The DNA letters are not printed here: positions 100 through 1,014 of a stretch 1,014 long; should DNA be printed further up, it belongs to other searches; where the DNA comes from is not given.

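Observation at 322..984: Divergent STARD10/PCTP-like START lipid-transfer domain with an insertion after the first strand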

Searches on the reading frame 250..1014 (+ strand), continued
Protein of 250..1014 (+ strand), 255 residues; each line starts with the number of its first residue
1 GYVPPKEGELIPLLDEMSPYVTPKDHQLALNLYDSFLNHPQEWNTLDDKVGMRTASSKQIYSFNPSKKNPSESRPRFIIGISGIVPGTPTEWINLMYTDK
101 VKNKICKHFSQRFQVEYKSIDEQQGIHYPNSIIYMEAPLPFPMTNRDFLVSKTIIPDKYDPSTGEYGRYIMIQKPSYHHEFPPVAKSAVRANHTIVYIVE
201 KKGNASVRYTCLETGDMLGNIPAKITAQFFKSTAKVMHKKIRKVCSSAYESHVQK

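Call 38: list_cluster_members(proteins=[P0003, P0004, P0005, P0006, P0008, P0016, P0017, P0020, P0021, P0033])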
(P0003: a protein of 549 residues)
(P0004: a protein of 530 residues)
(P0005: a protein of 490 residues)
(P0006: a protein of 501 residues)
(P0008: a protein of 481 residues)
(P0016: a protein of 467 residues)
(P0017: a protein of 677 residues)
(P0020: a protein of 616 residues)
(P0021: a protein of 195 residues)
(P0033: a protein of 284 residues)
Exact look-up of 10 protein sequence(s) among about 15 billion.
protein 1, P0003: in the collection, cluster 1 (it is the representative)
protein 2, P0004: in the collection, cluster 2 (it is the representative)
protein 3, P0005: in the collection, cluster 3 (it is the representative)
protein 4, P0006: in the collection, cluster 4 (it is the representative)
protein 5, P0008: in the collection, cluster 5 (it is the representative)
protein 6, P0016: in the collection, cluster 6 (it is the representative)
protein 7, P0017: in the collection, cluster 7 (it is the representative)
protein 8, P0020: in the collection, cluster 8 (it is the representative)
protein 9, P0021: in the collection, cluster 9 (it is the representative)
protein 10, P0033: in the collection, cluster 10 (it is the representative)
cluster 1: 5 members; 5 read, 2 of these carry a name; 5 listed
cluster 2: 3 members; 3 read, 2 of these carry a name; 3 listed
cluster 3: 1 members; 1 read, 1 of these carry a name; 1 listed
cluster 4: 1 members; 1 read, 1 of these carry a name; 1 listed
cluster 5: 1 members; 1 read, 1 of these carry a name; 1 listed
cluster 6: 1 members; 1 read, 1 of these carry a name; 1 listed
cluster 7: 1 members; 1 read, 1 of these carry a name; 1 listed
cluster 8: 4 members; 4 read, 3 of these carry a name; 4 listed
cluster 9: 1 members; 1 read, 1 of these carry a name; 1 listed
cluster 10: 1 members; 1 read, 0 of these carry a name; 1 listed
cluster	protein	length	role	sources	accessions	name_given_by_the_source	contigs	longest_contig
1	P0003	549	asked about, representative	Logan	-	-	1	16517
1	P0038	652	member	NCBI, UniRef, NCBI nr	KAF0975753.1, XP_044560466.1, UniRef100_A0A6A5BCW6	hypothetical protein FDP41_005080 [Naegleria fowleri] | RGS domain-containing protein n=1 Tax=Naegleria fowleri TaxID=5763 RepID=A0A6A5BCW6_NAEFO | uncharacterized protein FDP41_005080 [Naegleria fowleri]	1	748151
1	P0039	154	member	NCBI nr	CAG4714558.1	unnamed protein product [Naegleria fowleri]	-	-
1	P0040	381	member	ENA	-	-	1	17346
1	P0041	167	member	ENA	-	-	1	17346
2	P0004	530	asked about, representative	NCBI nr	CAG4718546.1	unnamed protein product [Naegleria fowleri]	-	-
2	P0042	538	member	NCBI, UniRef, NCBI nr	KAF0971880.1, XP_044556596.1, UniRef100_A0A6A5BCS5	hypothetical protein FDP41_010103 [Naegleria fowleri] | RGS domain-containing protein n=1 Tax=Naegleria fowleri TaxID=5763 RepID=A0A6A5BCS5_NAEFO | uncharacterized protein FDP41_010103 [Naegleria fowleri]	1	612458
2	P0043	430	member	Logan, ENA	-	-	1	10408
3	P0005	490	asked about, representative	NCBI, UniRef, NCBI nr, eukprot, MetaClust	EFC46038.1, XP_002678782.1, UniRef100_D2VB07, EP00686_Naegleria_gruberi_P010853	regulator of G-protein signaling 8-like protein [Naegleria gruberi] | Regulator of G-protein signaling 8-like protein n=1 Tax=Naegleria gruberi TaxID=5762 ... | XP_002678782.1 regulator of G-protein signaling 8-like protein [Naegleria gruberi strain ...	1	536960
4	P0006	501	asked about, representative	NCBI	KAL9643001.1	hypothetical protein ABK040_010692 [Willaertia magna]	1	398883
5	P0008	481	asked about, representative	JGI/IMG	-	hypothetical protein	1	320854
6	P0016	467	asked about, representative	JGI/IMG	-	hypothetical protein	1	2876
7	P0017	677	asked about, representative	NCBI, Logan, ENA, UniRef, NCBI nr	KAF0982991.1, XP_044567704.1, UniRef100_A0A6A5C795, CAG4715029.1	hypothetical protein FDP41_010969 [Naegleria fowleri] | RGS domain-containing protein n=1 Tax=Naegleria fowleri TaxID=5763 RepID=A0A6A5C795_NAEFO | uncharacterized protein FDP41_010969 [Naegleria fowleri]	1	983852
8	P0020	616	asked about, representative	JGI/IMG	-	hypothetical protein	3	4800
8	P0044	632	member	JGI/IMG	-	hypothetical protein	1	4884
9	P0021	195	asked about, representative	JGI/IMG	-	hypothetical protein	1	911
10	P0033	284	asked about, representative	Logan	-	-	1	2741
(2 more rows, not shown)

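Call 59: search_protein_families(library=pfam, proteins=[P0038, P0042, P0033, P0023, P0026, P0030, P0025], max_evalue=0.01)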
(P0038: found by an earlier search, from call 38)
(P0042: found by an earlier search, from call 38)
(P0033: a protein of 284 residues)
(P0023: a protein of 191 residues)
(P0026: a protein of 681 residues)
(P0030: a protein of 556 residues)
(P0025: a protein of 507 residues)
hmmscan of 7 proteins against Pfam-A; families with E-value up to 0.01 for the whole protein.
P0038 (652 aa): 1 family
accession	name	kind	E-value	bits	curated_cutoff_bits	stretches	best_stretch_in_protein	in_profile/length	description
PF00615.24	RGS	-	7.2e-15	55.8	23.9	1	36-164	3-117/117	Regulator of G protein signaling domain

P0042 (538 aa): 1 family
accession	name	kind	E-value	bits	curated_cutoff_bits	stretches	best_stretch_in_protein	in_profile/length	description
PF00615.24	RGS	-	3.7e-15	56.8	23.9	1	34-163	3-117/117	Regulator of G protein signaling domain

P0033 (284 aa): 1 family
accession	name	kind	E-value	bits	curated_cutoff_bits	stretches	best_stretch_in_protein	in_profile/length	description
PF01852.25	START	-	5e-26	91.8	22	1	77-262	13-199/207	START domain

P0023 (191 aa): 2 families
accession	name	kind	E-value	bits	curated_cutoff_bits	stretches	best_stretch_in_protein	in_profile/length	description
PF01852.25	START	-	2.7e-14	53.5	22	1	4-170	34-186/207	START domain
PF11274.14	DUF3074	-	0.0058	17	27.5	1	42-168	47-168/185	Protein of unknown function (DUF3074)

P0026 (681 aa): 3 families
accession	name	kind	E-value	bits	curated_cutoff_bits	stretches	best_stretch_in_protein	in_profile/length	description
PF04940.18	BLUF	-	1.3e-23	83.4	25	1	495-587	3-92/92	Sensors of blue-light using FAD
PF00615.24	RGS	-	2.2e-11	44.6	23.9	1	20-151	2-112/117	Regulator of G protein signaling domain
PF01852.25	START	-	1.9e-06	27.8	22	1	287-418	47-174/207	START domain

P0030 (556 aa): 4 families
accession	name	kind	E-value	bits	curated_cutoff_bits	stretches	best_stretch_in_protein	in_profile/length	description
PF04940.18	BLUF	-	9.3e-27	93.4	25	1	418-512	1-92/92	Sensors of blue-light using FAD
PF00615.24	RGS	-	1e-10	42.5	23.9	1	10-124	2-116/117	Regulator of G protein signaling domain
PF01852.25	START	-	2.3e-10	40.6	22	1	166-369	9-204/207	START domain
PF24787.1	TEX47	-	0.0011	19.1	25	1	418-524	2-116/192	Testis-expressed protein 47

P0025 (507 aa): 2 families
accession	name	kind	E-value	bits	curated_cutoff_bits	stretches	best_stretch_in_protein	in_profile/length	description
PF00069.31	Pkinase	-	1.1e-20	74.6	31.7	1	5-102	156-263/263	Protein kinase domain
PF07714.23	PK_Tyr_Ser-Thr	-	4.5e-11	43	23.1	1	11-98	169-256/258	Protein tyrosine and serine/threonine kinase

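Call 67: find_encoding_contigs(protein=P0030, flank=4000, max_places=3)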
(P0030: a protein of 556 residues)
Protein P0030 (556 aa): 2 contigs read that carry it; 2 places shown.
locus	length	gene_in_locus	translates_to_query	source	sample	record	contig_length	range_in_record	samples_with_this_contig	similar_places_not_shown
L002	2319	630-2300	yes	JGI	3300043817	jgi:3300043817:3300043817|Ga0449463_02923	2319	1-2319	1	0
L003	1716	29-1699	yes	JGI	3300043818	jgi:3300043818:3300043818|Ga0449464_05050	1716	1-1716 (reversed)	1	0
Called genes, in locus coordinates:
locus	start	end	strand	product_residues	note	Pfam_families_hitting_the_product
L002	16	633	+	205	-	PF00390:malic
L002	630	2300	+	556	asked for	PF00615:RGS, PF01852:START, PF04940:BLUF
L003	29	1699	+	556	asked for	PF00615:RGS, PF01852:START, PF04940:BLUF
